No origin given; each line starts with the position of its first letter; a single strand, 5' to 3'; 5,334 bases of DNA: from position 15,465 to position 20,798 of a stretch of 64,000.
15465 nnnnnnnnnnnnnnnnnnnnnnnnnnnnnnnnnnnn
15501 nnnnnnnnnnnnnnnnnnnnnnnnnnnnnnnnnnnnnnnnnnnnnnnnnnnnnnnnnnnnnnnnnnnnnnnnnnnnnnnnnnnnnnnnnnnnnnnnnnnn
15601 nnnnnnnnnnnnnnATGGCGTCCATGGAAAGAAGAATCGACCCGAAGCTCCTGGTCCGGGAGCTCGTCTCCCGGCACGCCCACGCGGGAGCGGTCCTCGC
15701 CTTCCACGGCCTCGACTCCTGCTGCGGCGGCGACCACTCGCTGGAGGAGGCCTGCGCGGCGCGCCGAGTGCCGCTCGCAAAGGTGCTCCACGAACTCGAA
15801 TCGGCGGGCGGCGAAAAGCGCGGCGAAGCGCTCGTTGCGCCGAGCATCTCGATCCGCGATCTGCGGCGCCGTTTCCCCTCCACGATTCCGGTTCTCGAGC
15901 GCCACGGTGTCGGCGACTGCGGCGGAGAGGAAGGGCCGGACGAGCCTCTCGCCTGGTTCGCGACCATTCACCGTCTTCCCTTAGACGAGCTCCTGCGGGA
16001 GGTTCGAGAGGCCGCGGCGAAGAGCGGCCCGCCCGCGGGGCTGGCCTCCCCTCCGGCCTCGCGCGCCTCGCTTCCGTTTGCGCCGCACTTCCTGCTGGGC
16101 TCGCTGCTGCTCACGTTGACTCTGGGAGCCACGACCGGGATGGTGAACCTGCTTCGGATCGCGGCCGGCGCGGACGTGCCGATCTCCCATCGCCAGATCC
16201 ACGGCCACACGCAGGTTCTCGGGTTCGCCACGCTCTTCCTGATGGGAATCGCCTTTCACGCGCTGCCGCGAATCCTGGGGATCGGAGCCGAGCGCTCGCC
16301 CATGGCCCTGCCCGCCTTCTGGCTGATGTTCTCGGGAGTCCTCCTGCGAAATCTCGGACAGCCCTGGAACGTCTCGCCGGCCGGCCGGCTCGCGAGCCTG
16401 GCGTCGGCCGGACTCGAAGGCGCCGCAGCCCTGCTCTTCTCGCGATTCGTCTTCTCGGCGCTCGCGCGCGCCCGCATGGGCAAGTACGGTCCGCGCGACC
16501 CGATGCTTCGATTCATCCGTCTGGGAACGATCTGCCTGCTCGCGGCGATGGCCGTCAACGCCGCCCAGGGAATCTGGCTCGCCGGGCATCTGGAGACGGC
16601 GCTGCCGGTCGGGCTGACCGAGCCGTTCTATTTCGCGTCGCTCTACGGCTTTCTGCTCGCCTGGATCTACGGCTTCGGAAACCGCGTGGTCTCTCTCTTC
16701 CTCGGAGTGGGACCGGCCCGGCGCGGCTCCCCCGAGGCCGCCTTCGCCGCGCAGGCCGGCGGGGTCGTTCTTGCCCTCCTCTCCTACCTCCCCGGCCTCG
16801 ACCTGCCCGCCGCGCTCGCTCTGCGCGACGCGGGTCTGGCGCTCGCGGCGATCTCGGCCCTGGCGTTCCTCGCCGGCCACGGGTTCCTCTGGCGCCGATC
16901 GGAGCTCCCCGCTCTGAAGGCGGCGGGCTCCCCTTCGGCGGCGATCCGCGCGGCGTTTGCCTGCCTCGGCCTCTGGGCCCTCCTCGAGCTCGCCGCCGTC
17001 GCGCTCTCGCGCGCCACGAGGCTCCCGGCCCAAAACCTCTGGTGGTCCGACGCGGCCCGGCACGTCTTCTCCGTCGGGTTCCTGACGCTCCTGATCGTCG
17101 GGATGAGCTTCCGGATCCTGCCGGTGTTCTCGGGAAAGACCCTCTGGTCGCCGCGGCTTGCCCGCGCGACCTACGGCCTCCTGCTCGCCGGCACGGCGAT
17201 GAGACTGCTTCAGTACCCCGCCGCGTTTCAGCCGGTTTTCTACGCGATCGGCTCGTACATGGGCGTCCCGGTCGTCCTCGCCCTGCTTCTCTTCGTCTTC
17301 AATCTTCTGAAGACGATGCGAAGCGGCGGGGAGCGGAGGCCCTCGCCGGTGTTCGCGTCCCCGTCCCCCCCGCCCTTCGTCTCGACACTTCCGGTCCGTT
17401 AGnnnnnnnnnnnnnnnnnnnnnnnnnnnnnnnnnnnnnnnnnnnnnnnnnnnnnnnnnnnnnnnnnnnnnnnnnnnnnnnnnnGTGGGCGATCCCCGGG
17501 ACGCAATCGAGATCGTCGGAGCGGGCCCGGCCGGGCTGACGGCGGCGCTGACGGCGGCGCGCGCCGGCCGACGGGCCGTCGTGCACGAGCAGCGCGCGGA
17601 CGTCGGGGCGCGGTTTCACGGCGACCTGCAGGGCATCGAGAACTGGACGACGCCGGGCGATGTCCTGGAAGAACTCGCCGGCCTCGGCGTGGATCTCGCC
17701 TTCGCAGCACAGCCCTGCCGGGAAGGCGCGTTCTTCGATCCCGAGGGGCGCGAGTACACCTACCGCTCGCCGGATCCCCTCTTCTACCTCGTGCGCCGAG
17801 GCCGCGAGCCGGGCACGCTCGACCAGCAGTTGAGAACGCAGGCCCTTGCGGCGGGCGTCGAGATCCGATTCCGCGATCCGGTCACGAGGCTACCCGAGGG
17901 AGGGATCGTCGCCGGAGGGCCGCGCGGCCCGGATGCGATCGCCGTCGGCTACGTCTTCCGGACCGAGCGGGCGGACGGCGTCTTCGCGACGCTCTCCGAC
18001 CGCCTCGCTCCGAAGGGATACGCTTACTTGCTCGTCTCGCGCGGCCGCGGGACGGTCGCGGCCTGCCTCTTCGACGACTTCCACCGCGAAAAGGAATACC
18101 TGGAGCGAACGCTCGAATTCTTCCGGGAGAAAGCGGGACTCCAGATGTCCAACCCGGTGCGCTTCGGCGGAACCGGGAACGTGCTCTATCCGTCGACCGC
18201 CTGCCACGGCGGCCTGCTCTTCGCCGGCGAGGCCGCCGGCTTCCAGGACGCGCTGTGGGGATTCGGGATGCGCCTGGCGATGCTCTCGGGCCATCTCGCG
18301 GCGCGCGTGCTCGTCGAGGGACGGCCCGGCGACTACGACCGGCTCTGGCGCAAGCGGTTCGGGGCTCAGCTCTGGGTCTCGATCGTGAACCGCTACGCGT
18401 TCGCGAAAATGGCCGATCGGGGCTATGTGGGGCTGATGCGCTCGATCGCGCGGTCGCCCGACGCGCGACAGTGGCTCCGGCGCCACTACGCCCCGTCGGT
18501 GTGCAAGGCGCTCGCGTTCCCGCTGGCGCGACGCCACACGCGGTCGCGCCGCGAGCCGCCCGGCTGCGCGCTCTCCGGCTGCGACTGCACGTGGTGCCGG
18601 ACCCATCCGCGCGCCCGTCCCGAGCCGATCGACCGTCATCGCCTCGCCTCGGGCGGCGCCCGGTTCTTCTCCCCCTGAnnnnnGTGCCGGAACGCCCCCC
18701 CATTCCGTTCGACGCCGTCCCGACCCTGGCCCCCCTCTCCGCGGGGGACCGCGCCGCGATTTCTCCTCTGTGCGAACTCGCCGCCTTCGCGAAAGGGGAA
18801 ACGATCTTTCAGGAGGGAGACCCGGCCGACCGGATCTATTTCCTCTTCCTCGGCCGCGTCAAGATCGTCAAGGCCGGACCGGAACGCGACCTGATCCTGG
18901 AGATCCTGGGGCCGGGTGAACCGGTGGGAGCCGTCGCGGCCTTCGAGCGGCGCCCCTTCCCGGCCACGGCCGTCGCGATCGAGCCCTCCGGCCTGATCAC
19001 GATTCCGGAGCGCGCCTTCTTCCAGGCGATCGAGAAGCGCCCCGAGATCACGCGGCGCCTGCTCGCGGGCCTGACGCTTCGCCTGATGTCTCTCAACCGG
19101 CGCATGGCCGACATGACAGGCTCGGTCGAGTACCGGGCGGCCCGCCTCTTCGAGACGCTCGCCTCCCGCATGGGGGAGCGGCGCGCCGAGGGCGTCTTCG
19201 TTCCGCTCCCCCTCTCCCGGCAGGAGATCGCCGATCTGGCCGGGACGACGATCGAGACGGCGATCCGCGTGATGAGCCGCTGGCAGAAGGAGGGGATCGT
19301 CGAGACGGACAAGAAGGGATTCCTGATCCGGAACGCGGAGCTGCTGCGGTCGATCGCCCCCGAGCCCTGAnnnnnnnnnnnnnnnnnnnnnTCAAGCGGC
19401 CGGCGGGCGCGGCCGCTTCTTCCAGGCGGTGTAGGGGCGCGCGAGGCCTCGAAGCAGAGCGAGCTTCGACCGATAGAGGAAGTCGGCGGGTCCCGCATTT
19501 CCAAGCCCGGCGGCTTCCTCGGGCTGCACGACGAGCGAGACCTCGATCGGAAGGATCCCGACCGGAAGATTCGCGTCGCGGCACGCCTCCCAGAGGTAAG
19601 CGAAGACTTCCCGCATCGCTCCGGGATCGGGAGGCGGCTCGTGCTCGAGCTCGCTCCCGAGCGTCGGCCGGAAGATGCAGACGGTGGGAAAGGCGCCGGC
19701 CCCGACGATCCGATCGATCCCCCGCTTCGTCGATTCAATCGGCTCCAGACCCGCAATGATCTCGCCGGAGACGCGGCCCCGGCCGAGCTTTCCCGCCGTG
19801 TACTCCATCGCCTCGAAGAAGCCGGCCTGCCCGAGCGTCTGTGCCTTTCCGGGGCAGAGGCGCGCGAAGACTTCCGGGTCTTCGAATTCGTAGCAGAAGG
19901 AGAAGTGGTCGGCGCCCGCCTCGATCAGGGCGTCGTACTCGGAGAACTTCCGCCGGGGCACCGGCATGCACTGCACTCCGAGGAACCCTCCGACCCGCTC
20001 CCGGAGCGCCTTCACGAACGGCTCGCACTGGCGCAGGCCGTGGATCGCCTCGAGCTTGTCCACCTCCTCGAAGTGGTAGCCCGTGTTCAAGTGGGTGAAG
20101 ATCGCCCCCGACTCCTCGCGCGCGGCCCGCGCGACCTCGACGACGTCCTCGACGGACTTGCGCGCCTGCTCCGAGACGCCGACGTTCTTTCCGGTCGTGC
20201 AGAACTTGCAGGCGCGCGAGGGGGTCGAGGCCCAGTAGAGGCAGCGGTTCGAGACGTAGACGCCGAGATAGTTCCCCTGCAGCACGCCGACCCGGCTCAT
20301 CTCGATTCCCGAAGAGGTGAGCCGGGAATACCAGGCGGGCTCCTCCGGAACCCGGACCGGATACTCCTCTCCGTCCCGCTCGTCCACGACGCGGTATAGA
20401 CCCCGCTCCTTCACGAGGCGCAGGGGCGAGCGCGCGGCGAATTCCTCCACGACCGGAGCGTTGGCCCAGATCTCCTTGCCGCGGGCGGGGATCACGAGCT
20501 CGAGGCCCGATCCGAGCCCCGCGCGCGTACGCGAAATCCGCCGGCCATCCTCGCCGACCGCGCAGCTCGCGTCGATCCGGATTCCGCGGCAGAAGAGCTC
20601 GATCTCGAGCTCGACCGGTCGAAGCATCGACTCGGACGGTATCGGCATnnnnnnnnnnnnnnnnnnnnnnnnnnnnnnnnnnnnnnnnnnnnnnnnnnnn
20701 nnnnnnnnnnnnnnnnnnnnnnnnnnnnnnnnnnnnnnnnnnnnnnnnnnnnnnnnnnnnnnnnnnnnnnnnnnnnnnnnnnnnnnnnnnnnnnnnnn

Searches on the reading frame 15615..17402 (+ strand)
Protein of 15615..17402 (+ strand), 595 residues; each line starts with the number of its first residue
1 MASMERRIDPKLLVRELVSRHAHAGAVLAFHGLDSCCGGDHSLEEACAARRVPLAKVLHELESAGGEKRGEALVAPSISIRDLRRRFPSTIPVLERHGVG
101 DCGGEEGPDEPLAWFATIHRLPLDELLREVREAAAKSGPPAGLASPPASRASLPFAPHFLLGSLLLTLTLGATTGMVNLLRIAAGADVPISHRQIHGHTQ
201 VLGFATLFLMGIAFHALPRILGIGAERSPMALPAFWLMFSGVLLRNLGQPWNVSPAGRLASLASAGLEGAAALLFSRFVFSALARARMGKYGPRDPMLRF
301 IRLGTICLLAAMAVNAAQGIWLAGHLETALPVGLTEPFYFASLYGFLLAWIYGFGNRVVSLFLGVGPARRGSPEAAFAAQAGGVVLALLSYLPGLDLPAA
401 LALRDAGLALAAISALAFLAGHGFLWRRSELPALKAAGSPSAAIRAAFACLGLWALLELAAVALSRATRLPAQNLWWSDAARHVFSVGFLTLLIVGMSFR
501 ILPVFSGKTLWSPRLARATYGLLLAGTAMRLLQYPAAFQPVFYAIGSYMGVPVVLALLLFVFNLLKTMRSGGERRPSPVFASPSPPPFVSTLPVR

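Call 17: search_protein_families(library=pfam, proteins=[window:15615-17402:+], max_evalue=0.01)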
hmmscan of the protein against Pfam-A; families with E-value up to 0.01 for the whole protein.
window:15615-17402:+ (595 aa): 3 families
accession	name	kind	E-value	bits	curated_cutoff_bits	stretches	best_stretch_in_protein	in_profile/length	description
PF04405.19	ScdA_N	-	1.7e-11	44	32.5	1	14-64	5-55/56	Domain of Unknown function (DUF542)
PF05940.17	NnrS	-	2.8e-11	43.8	28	1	152-567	4-366/371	NnrS protein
PF08984.16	DUF1858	-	0.0092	16.5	32.2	0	79-127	6-59/59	Domain of unknown function (DUF1858)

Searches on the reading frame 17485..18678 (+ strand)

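Call 17: search_protein_families(library=pfam, proteins=[window:17485-18678:+], max_evalue=0.01)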
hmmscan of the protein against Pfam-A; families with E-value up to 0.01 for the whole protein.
window:17485-18678:+ (397 aa): 9 families
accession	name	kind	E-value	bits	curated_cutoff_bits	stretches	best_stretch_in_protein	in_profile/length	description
PF13450.12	NAD_binding_8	-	2e-06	28.4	21.9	1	10-44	1-35/68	NAD(P)-binding Rossmann-like domain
PF03486.20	HI0933_like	-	2.4e-06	27.6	50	1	9-55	4-50/244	HI0933-like protein Rossmann domain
PF01266.30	DAO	-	4.5e-05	23.6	27.9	0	10-41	4-35/353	FAD dependent oxidoreductase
PF00890.30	FAD_binding_2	-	6.6e-05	22.7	20.4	1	10-39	4-33/414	FAD binding domain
PF12831.13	FAD_oxidored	-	0.00029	20.7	27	1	10-41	4-35/416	FAD dependent oxidoreductase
PF07992.20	Pyr_redox_2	-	0.0016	18.4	26.1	1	10-35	5-30/291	Pyridine nucleotide-disulphide oxidoreductase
PF01494.25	FAD_binding_3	-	0.0025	17.6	22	1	10-39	6-35/349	FAD binding domain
PF01134.28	GIDA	-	0.0041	16.7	22.1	1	8-39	2-33/391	Glucose inhibited division protein A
PF13738.12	Pyr_redox_3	-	0.0051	16.5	30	1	10-37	2-30/305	Pyridine nucleotide-disulphide oxidoreductase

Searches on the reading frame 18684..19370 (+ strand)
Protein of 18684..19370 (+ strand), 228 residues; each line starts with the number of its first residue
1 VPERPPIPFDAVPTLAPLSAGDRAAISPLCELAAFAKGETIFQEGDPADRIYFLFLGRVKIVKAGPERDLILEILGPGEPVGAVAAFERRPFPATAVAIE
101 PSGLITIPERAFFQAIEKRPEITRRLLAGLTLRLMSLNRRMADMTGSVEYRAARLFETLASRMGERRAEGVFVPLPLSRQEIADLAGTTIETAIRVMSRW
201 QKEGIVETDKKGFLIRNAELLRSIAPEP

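Call 17: search_protein_families(library=pfam, proteins=[window:18684-19370:+], max_evalue=0.01)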
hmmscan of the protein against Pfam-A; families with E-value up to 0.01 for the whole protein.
window:18684-19370:+ (228 aa): 3 families
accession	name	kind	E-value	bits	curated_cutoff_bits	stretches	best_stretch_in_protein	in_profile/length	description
PF00027.35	cNMP_binding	-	1.5e-19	70.2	27.5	1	35-118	4-88/89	Cyclic nucleotide-binding domain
PF13545.12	HTH_Crp_2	-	1.8e-15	57.1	27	1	154-223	2-69/70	Crp-like helix-turn-helix domain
PF00325.26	Crp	-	6e-09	35.9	21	1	175-205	1-31/32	Bacterial regulatory proteins, crp family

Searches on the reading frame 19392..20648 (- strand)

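Call 46: search_protein_families(library=pfam, proteins=[window:19392-20648:-], max_evalue=0.01)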
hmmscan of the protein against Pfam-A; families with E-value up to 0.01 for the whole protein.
window:19392-20648:- (418 aa): 1 family
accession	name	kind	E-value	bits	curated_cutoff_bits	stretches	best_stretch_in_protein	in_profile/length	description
PF04055.27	Radical_SAM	-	0.0071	17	29.5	0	145-251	9-107/166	Radical SAM superfamily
